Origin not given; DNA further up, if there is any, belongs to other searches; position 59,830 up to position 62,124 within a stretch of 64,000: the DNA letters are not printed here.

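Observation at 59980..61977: Single-polypeptide cNMP-binding, P-loop and patatin phospholipase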

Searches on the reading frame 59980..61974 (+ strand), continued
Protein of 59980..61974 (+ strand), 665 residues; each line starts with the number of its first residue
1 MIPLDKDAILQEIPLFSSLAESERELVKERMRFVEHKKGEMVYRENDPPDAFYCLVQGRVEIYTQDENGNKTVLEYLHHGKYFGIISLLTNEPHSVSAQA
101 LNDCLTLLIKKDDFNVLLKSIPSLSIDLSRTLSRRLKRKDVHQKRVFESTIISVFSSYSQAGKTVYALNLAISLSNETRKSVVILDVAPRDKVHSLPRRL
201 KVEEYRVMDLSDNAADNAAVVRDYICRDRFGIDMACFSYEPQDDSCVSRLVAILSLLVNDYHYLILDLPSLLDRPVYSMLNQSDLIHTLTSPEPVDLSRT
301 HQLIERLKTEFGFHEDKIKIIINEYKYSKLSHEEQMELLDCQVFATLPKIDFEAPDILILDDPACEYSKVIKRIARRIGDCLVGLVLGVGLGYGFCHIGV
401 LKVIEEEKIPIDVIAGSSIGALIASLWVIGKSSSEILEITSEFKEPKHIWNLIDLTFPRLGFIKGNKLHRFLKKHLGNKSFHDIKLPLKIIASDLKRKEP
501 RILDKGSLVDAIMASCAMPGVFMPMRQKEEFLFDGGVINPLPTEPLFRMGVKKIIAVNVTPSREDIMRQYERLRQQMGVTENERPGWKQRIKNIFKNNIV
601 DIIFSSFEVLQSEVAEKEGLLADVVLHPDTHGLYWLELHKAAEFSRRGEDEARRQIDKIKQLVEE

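Call 7: search_solved_structures(query=window:59980-61974:+, max_evalue=0.01, show_alignments=2)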
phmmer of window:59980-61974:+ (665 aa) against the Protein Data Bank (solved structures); distinct sequences matched with E-value up to 0.01: 149 (the best 60 are shown).
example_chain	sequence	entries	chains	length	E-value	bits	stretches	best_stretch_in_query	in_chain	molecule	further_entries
9ya0_MA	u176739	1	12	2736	9.8e-22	80.2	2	8-123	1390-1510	PCR12, TGME49_219070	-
5fqu_A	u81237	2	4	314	2.7e-21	78.7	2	460-563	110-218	PATATIN-LIKE PROTEIN, PLPD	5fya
5kbf_A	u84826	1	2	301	2.1e-19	72.5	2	10-121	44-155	CAMP-dependent protein kinase regulatory subunit, putative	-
5dyk_A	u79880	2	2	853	8.5e-17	63.9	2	10-120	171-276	CGMP-dependent protein kinase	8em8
3j4q_B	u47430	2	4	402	2.5e-16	62.4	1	8-118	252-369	cAMP-dependent protein kinase type II-alpha regulatory subunit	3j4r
2qvs_B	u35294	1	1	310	3.3e-16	61.9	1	8-118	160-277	cAMP-dependent protein kinase type II-alpha regulatory subunit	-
9d2f_b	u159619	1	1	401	8.7e-16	60.5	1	8-118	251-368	cAMP-dependent protein kinase type II-alpha regulatory subunit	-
5ezr_A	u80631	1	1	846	2.3e-15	59.2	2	9-121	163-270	cGMP-dependent protein kinase, putative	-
4rz7_A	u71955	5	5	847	2.3e-15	59.2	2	9-121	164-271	cGMP-dependent protein kinase, putative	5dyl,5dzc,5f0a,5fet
9p74_A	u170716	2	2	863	2.4e-15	59.1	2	9-121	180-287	cGMP-dependent protein kinase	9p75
4din_B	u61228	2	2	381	1.1e-12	50.3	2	9-103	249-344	cAMP-dependent protein kinase type I-beta regulatory subunit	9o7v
6rsx_A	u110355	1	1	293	1.2e-12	50.2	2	9-120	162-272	Regulatory Subunit of Protein Kinase A (cAMP-dependent) from Euglena gracilis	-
3of1_A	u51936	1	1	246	2.4e-12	49.2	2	15-117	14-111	cAMP-dependent protein kinase regulatory subunit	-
1cx4_A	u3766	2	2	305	2.9e-12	48.9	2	8-115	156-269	CAMP-DEPENDENT PROTEIN KINASE REGULATORY SUBUNIT TYPE II BETA | cAMP-dependent protein kinase type II-beta regulatory subunit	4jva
6wjf_C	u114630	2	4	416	8.7e-12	47.3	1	8-115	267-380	cAMP-dependent protein kinase type II-beta regulatory subunit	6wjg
6hq4_A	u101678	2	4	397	6.7e-07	31.2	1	35-142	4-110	EAL Enzyme Bd1971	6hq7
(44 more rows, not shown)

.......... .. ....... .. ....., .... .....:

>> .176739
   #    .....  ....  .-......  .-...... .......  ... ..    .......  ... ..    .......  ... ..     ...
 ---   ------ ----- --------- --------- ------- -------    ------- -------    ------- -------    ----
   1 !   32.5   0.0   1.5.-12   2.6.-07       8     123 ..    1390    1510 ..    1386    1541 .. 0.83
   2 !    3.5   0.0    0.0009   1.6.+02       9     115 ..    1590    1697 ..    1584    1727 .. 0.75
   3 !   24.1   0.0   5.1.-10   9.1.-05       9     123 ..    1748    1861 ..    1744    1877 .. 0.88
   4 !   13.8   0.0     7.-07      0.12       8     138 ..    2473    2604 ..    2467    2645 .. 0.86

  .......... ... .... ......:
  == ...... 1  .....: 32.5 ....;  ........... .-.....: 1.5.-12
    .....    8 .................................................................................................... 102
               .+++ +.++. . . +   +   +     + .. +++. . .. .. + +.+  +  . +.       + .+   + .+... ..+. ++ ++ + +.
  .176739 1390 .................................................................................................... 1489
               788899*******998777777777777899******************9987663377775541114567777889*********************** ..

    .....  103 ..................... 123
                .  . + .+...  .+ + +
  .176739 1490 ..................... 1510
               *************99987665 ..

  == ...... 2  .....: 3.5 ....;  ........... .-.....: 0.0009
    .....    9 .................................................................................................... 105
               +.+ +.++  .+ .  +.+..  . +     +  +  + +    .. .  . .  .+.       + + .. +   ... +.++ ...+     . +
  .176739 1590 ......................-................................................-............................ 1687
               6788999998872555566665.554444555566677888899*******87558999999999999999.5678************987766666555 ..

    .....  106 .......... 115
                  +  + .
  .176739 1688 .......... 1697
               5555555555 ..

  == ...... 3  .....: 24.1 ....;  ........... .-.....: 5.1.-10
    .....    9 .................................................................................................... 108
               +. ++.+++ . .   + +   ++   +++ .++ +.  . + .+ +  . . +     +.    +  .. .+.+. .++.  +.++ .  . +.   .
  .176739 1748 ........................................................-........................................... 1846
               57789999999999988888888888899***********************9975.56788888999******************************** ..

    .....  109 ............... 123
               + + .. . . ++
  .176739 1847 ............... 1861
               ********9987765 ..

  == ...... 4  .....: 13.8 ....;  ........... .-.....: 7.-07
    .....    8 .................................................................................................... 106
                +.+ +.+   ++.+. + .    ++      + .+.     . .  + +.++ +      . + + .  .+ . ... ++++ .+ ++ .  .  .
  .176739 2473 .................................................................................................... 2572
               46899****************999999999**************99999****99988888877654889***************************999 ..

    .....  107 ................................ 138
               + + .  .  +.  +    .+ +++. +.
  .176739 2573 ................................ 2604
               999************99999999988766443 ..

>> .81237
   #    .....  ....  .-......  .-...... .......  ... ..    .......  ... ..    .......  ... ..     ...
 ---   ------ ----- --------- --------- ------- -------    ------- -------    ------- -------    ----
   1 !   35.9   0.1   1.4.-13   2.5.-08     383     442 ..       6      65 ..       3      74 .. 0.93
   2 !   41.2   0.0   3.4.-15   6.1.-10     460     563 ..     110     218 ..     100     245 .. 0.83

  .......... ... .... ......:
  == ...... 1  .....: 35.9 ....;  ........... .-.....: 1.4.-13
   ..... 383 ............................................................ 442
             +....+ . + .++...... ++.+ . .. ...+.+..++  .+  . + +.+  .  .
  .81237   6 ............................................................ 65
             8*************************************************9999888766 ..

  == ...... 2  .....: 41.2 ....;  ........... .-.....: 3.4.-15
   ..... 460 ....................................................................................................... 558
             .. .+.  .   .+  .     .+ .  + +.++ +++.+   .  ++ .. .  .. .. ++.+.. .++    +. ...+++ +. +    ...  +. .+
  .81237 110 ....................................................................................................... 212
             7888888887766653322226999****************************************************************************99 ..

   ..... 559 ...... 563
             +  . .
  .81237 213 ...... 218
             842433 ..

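Call 10: find_encoding_contigs(protein=P0026, flank=8000, max_places=2)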
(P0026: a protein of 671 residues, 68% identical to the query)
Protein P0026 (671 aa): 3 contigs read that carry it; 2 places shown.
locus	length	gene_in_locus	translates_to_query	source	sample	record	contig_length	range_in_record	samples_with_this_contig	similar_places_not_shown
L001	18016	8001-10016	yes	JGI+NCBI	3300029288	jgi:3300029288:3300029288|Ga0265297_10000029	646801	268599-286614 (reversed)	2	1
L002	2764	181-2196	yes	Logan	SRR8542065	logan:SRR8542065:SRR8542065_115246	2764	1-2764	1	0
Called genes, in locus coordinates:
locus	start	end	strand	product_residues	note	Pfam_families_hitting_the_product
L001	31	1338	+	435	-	PF02310:B12-binding, PF04055:Radical_SAM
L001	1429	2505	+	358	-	PF02540:NAD_synthase (faint), PF03054:tRNA_Me_trans, PF06508:QueC (weak), PF24167:DUF7411 (faint), PF20259:tRNA_Me_trans_M, PF20258:tRNA_Me_trans_C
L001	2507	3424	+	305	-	PF02445:NadA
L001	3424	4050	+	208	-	PF00849:PseudoU_synth_2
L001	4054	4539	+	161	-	PF14378:PAP2_3 (faint), PF01569:PAP2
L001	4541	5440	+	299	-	PF00294:PfkB, PF08543:Phos_pyr_kin (faint)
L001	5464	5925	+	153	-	PF09424:YqeY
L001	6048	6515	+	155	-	PF01471:PG_binding_1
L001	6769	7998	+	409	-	PF00232:Glyco_hydro_1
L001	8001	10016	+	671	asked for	PF00027:cNMP_binding, PF01656:CbiA (weak), PF01734:Patatin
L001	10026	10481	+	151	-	-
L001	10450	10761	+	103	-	-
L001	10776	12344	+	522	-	PF00209:SNF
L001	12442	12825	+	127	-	PF12092:DUF3568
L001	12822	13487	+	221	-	PF01066:CDP-OH_P_transf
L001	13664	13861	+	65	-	-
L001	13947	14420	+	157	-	PF01475:FUR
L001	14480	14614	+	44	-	-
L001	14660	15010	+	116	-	PF17253:DUF5320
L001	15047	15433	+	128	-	PF02579:Nitro_FeMo-Co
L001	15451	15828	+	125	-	PF02579:Nitro_FeMo-Co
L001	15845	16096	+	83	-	PF22277:EncFtn-like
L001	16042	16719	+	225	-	PF13489:Methyltransf_23, PF01209:Ubie_methyltran, PF13847:Methyltransf_31, PF08241:Methyltransf_11, PF08242:Methyltransf_12, PF13649:Methyltransf_25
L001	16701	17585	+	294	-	PF01656:CbiA, PF10609:ParA, PF13614:AAA_31 (weak), PF13187:Fer4_9 (faint), PF13484:Fer4_16 (faint), PF14697:Fer4_21 (weak), PF12838:Fer4_7, PF00037:Fer4 (weak), +3 more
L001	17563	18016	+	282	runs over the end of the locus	PF00142:Fer4_NifH (faint), PF01656:CbiA, PF13614:AAA_31 (faint), PF12838:Fer4_7 (faint), PF00037:Fer4 (weak), PF12837:Fer4_6 (weak), PF14697:Fer4_21 (weak), PF10609:ParA, +1 more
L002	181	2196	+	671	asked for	PF00027:cNMP_binding, PF01656:CbiA (weak), PF01734:Patatin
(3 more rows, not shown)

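Call 11: find_encoding_contigs(protein=P0016, flank=8000, max_places=2)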
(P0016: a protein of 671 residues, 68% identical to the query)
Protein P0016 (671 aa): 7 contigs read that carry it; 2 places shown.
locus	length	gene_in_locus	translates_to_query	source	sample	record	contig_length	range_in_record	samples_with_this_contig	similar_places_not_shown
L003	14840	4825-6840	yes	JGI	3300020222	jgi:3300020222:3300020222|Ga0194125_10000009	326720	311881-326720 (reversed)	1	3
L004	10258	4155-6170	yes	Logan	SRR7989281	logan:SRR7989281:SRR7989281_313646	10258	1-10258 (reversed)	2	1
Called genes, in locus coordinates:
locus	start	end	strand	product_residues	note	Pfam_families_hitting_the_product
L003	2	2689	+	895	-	?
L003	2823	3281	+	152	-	PF01471:PG_binding_1, PF09374:PG_binding_3 (faint)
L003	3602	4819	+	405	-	PF00232:Glyco_hydro_1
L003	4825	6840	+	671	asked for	PF00027:cNMP_binding, PF01656:CbiA (weak), PF01734:Patatin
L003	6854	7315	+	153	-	-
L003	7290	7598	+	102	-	-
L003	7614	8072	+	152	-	PF01750:HycI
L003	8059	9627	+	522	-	PF00209:SNF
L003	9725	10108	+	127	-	PF12092:DUF3568 (weak)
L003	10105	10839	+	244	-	PF01066:CDP-OH_P_transf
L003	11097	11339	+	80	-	-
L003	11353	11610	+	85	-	-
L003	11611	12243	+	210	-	-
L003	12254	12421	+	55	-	-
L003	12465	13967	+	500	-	PF00515:TPR_1 (faint), PF07719:TPR_2 (faint), PF13174:TPR_6 (faint), PF13432:TPR_16 (weak), PF21033:RMD1-3 (faint), PF12895:ANAPC3 (faint), PF13181:TPR_8 (faint), PF25064:ARM_TT21_5th (weak), +3 more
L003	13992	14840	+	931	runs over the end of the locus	PF04773:FecR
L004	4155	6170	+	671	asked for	PF00027:cNMP_binding, PF01656:CbiA (weak), PF01734:Patatin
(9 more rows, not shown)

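Call 12: find_encoding_contigs(protein=P0098, flank=8000, max_places=2)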
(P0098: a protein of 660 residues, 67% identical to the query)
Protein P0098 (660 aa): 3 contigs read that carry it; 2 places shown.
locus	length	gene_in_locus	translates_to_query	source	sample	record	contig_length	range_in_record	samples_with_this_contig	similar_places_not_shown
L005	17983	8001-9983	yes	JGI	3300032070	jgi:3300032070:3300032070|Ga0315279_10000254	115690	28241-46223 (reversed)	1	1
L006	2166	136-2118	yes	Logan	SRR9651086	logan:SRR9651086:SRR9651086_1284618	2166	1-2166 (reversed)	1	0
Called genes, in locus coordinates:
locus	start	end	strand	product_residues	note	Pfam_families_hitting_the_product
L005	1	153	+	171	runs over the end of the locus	PF08534:Redoxin, PF00578:AhpC-TSA, PF00085:Thioredoxin (faint), PF13098:Thioredoxin_2, PF13905:Thioredoxin_8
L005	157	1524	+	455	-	PF17767:NAPRTase_N, PF04095:NAPRTase, PF17956:NAPRTase_C (faint)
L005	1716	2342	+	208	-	PF02589:LUD_dom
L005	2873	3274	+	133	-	PF07963:N_methyl (weak)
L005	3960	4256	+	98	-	PF02575:YbaB_DNA_bd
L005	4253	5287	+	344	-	-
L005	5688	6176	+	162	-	PF01471:PG_binding_1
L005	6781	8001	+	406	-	PF00232:Glyco_hydro_1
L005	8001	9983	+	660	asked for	PF00027:cNMP_binding, PF01656:CbiA (faint), PF01734:Patatin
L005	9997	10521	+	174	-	-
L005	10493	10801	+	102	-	-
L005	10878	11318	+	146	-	PF02082:Rrf2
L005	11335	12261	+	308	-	PF00291:PALP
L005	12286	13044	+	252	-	PF02596:DUF169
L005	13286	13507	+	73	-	PF01106:NifU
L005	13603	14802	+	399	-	PF01837:HcyBio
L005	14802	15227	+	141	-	PF09383:NIL, PF00037:Fer4, PF12837:Fer4_6 (weak), PF13237:Fer4_10, PF14697:Fer4_21, PF12838:Fer4_7, PF13187:Fer4_9, PF00037:Fer4 (weak), +3 more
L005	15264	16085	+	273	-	PF06508:QueC (faint)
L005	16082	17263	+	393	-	PF00266:Aminotran_5, PF01041:DegT_DnrJ_EryC1, PF01212:Beta_elim_lyase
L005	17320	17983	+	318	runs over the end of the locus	PF08279:HTH_11, PF13412:HTH_24 (weak), PF03099:BPL_LplA_LipB, PF16917:BPL_LplA_LipB_2, PF02237:BPL_C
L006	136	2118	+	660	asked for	PF00027:cNMP_binding, PF01656:CbiA (faint), PF01734:Patatin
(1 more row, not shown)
